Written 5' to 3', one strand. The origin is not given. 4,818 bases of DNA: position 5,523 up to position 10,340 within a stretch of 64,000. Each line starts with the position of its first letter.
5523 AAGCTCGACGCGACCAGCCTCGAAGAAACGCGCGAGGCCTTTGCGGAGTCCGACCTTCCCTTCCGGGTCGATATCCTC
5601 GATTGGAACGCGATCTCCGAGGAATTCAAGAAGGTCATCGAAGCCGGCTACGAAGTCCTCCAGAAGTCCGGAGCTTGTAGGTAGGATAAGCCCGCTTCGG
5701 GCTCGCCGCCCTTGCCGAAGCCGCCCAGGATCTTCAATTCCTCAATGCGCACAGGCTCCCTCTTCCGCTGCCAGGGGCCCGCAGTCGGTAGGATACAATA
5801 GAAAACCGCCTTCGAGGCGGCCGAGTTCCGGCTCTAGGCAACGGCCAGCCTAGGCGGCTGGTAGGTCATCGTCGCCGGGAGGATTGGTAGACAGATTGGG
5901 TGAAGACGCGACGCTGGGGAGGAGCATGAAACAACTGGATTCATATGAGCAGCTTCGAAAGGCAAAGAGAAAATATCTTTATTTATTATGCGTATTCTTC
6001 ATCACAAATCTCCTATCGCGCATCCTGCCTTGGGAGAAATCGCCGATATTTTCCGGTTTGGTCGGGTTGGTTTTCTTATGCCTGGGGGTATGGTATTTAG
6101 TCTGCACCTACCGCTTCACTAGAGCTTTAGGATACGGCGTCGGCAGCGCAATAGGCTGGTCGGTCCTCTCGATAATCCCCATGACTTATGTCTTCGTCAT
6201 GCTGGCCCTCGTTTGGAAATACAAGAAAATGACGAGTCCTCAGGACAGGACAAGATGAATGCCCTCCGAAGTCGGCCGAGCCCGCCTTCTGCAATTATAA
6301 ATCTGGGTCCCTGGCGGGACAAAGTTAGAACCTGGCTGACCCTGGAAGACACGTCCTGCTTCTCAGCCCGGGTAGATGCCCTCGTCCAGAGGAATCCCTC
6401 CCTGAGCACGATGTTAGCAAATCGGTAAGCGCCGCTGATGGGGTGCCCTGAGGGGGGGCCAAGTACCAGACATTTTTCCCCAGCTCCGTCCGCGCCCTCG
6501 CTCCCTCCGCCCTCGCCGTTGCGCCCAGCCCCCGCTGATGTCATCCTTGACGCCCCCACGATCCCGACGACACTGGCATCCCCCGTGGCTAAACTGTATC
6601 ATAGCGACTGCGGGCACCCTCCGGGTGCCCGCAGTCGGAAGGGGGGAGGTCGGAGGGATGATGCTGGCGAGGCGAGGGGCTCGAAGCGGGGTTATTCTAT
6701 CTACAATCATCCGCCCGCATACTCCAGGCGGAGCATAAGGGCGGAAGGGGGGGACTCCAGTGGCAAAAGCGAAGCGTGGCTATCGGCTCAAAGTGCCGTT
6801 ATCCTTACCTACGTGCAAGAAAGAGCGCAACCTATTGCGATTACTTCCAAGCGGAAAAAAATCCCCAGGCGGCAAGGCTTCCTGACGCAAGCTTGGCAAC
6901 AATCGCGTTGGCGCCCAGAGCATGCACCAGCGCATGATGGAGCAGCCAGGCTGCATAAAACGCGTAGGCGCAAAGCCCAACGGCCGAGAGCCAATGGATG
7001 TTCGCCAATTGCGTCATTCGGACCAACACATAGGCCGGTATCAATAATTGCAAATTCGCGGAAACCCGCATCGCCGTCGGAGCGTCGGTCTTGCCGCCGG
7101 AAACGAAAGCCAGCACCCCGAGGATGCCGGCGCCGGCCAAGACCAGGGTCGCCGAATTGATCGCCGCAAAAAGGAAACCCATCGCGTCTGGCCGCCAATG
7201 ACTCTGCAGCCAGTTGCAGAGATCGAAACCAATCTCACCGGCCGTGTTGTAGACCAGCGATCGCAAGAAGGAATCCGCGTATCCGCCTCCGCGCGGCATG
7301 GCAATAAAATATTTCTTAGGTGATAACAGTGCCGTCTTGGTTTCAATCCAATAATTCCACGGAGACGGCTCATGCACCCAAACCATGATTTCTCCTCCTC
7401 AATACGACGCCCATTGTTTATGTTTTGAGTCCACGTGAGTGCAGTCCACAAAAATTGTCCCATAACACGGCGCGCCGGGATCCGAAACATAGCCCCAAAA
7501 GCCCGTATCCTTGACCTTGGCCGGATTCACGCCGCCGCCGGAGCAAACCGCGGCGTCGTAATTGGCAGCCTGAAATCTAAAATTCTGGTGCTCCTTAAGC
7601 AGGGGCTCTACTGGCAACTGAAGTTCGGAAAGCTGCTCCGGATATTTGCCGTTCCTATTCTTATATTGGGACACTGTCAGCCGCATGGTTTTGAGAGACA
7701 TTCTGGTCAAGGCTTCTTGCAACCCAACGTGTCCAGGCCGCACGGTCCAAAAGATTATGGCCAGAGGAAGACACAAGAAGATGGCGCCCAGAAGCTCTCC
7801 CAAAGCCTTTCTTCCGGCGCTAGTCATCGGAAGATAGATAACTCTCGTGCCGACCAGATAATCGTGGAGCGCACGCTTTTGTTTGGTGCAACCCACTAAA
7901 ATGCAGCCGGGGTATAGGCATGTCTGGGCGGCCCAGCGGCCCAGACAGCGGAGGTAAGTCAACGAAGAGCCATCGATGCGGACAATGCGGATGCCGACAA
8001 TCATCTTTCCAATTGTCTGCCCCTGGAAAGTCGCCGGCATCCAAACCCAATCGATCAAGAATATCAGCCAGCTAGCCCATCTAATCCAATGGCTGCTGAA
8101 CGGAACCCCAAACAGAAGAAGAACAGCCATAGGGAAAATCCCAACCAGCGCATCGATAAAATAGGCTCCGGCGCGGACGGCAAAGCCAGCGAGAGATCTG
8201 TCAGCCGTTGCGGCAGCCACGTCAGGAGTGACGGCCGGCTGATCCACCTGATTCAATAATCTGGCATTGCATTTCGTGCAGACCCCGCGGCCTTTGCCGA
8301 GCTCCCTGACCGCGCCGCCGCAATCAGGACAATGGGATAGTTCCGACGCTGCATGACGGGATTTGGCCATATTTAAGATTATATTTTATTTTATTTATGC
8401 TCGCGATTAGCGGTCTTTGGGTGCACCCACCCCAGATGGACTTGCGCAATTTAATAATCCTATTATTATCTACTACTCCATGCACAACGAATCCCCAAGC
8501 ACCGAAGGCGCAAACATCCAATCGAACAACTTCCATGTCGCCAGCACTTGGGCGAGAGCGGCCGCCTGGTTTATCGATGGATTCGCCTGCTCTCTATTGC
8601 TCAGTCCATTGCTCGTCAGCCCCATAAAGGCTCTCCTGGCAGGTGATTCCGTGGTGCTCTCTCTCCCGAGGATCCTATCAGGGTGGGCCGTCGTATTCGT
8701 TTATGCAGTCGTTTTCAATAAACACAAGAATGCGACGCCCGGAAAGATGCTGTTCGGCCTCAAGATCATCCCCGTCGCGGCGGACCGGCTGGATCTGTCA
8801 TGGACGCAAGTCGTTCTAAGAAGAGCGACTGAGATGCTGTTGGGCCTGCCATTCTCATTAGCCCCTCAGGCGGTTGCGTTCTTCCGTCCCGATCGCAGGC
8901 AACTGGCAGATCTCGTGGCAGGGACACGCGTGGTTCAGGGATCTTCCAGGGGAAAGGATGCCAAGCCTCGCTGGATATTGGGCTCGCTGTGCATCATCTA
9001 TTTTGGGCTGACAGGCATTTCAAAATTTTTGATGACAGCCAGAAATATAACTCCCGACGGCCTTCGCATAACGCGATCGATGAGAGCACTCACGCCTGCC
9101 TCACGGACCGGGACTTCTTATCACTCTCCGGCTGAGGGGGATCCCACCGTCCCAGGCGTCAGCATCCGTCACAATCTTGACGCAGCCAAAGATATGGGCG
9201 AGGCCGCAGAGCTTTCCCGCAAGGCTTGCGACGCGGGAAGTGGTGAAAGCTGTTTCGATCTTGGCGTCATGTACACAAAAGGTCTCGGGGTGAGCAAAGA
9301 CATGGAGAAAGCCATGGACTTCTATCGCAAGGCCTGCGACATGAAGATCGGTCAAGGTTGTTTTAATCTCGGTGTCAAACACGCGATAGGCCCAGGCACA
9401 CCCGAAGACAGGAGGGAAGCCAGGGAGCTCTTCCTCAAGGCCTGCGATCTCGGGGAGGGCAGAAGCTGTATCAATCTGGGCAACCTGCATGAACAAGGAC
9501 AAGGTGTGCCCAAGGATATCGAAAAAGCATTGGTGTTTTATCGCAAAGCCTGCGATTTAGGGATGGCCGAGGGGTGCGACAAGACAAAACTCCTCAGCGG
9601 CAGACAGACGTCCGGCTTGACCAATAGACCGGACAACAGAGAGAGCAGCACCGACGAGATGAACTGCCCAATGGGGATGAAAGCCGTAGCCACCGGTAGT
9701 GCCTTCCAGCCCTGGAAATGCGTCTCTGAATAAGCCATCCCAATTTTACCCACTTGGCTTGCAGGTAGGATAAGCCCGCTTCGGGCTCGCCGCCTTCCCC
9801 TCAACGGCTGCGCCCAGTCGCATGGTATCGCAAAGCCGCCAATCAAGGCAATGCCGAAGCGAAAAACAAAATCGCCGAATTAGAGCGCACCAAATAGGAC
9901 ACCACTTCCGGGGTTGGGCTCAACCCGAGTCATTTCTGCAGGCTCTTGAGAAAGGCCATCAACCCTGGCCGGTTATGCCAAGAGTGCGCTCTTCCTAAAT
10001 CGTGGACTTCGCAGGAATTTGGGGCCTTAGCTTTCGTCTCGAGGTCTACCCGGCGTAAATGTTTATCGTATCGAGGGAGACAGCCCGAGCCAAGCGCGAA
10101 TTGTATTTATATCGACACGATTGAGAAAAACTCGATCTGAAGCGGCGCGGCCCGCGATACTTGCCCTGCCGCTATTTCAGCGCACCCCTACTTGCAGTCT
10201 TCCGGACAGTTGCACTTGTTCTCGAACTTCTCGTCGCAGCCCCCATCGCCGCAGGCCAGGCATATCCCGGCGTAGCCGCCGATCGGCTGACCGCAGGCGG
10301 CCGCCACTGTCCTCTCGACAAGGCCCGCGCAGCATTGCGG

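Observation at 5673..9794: Nested lower-GC 4-kb insert flanked by near-perfect 38-bp direct repeats that duplicate the MNT antitoxin gene 3' end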

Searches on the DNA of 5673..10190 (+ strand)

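Call 73: search_dna_similar(query=window:5673-10190:+, collection=plasmids, mode=distant, max_rows=5)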
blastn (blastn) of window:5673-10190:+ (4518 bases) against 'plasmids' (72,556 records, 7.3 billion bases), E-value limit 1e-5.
Records with a match: 8; places in all: 13; records where one place covers at least 80% of the query: 0.
Best place of each record, by identity: 60-80% 8.
By first word of the organism name: Rhizobium 5; Sinorhizobium 2; Pseudomonas 1.
By predicted mobility (MOB-suite, as given by PLSDB): conjugative 7; mobilizable 1.
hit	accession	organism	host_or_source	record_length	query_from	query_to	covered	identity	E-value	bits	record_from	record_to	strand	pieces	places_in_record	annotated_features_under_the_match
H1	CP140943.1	Sinorhizobium meliloti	Medicago lupulina,whole organism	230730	4352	4446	2%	76.3%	1e-6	65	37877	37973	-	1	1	tyrosine-type recombinase/integrase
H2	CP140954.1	Sinorhizobium meliloti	Medicago lupulina,whole organism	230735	4352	4446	2%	76.3%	1e-6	65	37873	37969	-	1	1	tyrosine-type recombinase/integrase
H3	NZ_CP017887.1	Pseudomonas frederiksbergensis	whole organism,glacial stream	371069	4352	4444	2%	77.9%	3e-8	71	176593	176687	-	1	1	tyrosine-type recombinase/integrase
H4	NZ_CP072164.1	Rhizobium sp. B21/90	Himalayan blackberry,cell culture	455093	4352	4444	2%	76.8%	4e-7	66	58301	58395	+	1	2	tyrosine-type recombinase/integrase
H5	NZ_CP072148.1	Rhizobium sp. K1/93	Himalayan blackberry,cell culture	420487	4352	4444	2%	76.8%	4e-7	66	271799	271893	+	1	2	tyrosine-type recombinase/integrase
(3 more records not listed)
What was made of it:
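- Tried and rejected: The RitC fragment was found only by blastn against plasmids (call 73).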

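Call 74: search_dna_similar(query=window:5673-10190:+, collection=phages, mode=distant, max_rows=5)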
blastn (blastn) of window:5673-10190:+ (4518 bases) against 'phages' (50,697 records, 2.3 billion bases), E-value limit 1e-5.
No match.
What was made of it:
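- Tried and rejected: There was no phage match and no other plasmid match to the 4.5-kb block (calls 73, 74).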

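Call 78: get_annotated_region(hit=H3, flank=1500)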
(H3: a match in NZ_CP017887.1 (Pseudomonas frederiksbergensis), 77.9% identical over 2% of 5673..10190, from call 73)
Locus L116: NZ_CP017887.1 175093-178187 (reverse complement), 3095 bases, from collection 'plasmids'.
description: Pseudomonas frederiksbergensis strain ERDD5:01 plasmid unnamed1, complete sequence
organism: Pseudomonas frederiksbergensis (NCBI taxid 104087)
taxonomy: Bacteria; Pseudomonadota; Gammaproteobacteria; Pseudomonadales; Pseudomonadaceae; Pseudomonas; Pseudomonas frederiksbergensis
host: -; source: whole organism,glacial stream; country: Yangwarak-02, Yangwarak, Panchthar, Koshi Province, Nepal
typing (MOB-suite, as given by PLSDB): mobilizable; relaxase MOBH
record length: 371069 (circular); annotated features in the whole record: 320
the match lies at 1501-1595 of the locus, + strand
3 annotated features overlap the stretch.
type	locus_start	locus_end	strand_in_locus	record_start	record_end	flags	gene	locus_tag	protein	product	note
CDS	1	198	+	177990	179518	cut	-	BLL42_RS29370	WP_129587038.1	IS3 family transposase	-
CDS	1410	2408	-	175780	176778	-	-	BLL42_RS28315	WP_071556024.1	tyrosine-type recombinase/integrase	GO:0015074 - DNA integration [Evidence IEA]; GO:0006310 - DNA recombination [Evidence IEA]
CDS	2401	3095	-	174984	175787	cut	-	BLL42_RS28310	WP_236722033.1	tyrosine-type recombinase/integrase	GO:0015074 - DNA integration [Evidence IEA]; GO:0006310 - DNA recombination [Evidence IEA]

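Call 88: search_dna_similar(query=window:5673-5830:+, collection=plasmids, mode=distant, max_evalue=10, max_rows=15)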
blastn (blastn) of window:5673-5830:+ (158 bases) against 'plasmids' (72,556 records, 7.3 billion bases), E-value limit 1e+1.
Records with a match: 162; places in all: 179; records where one place covers at least 80% of the query: 0.
Best place of each record, by identity: >=99% 8; 95-99% 7; 90-95% 51; 80-90% 96.
By first word of the organism name: Rhizobium 36; Bradyrhizobium 19; Azospirillum 15; Pantoea 14; Mesorhizobium 9; Paracoccus 8; Streptomyces 7; Aminobacter 4; Sinorhizobium 4; Ensifer 4; and 30 more.
By predicted mobility (MOB-suite, as given by PLSDB): non-mobilizable 99; conjugative 47; mobilizable 16.
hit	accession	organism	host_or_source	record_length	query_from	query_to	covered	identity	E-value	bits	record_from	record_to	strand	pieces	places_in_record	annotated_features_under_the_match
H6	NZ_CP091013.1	Burkholderia cenocepacia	-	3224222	20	63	28%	80.4%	5e+0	37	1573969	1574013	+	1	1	none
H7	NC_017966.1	Tistrella mobilis KA081020-065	-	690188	12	53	27%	83.3%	5e+0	38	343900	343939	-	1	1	3-oxoacid CoA-transferase subunit A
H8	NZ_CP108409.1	Kitasatospora sp. NBC_01300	-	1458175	18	53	23%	86.1%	4e-1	42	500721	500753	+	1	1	record has no annotation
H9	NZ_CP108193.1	Streptomyces sp. NBC_00122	-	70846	18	50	21%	91.2%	4e-1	42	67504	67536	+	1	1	istB: IS21-like element helper ATPase IstB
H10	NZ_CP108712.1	Streptomyces sp. NBC_01001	-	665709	18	50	21%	91.2%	4e-1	42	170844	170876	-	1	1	istB: IS21-like element helper ATPase IstB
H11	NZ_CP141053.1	Paracoccus denitrificans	-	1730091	25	59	22%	85.7%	4e-1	42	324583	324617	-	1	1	none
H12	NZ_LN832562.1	Paracoccus aminovorans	-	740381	26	60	22%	85.7%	5e+0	38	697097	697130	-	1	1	none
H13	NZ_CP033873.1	Caulobacter sp. FWC26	whole organism,isolated from activated ...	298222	23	57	22%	85.7%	5e+0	38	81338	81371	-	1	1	DUF6880 family protein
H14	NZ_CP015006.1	Aminobacter aminovorans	cell culture,soil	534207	25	59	22%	85.7%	5e+0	38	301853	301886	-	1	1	DUF4147 domain-containing protein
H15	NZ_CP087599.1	Paracoccus sp. MA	cell culture,soil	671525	26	60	22%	85.7%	5e+0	38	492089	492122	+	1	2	NAD(P)(+) transhydrogenase (Re/Si-specific) subunit beta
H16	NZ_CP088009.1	Rhizobium sp. T136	Melilotus albus,Cell culture,root nodule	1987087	31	65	22%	85.7%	5e+0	38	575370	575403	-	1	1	none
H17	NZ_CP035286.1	Paracoccus versutus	whole organism,soil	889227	26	60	22%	85.7%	5e+0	38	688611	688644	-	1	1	NAD(P)(+) transhydrogenase (Re/Si-specific) subunit beta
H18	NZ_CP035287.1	Paracoccus versutus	whole organism,soil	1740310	26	60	22%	85.7%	5e+0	38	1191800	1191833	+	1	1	none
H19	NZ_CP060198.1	Aminobacter sp. MDW-2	cell culture,soil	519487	25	59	22%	85.7%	5e+0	38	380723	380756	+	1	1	DUF4147 domain-containing protein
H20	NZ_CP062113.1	Aminobacter sp. SR38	bacterial pure culture,soil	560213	25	59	22%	85.7%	5e+0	38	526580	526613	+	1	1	DUF4147 domain-containing protein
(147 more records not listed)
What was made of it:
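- Tried and rejected: Plasmid hits to A-B were noise (call 88).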

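Call 89: get_annotated_region(hit=H4, flank=4000)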
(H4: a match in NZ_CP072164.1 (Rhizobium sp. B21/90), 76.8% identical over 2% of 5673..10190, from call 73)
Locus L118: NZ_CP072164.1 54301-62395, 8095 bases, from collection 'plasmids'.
description: Rhizobium sp. B21/90 plasmid pTiB21_90, complete sequence
organism: Rhizobium sp. B21/90 (NCBI taxid 2819993)
taxonomy: Bacteria; Pseudomonadota; Alphaproteobacteria; Hyphomicrobiales; Rhizobiaceae; Rhizobium; Rhizobium sp. B21/90
host: -; source: Himalayan blackberry,cell culture; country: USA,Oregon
typing (MOB-suite, as given by PLSDB): conjugative; relaxase MOBP,MOBQ; mating-pair formation MPF_T
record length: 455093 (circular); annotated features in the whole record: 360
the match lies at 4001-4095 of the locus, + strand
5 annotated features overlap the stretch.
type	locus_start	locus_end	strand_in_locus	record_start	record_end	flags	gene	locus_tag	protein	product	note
CDS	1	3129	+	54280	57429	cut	-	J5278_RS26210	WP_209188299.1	zeta toxin family protein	-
CDS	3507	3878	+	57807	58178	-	-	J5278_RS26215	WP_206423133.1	hypothetical protein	-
CDS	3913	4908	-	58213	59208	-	-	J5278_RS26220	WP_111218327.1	tyrosine-type recombinase/integrase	GO:0015074 - DNA integration [Evidence IEA]; GO:0006310 - DNA recombination [Evidence IEA]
CDS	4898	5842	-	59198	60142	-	-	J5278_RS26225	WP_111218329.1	tyrosine-type recombinase/integrase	GO:0015074 - DNA integration [Evidence IEA]; GO:0006310 - DNA recombination [Evidence IEA]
CDS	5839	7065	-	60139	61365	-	-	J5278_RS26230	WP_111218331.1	tyrosine-type recombinase/integrase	GO:0015074 - DNA integration [Evidence IEA]; GO:0006310 - DNA recombination [Evidence IEA]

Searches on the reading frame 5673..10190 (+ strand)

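Call 80: search_protein_families(library=pfam, proteins=[L116:1410-2408:-], max_evalue=1)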
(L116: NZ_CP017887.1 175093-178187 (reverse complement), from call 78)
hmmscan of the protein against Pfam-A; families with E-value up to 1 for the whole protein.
L116:1410-2408:- (332 aa): 3 families
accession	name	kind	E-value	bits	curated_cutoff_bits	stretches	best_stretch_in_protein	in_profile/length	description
PF00589.27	Phage_integrase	-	1.7e-29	103.2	27.1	1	126-296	2-169/172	Phage integrase family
PF02899.23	Phage_int_SAM_1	-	1.1e-07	32.4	22.3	1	16-97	5-79/83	Phage integrase, N-terminal SAM-like domain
PF13495.12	Phage_int_SAM_4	-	0.00062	20.6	27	1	22-93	11-74/85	Phage integrase, N-terminal SAM-like domain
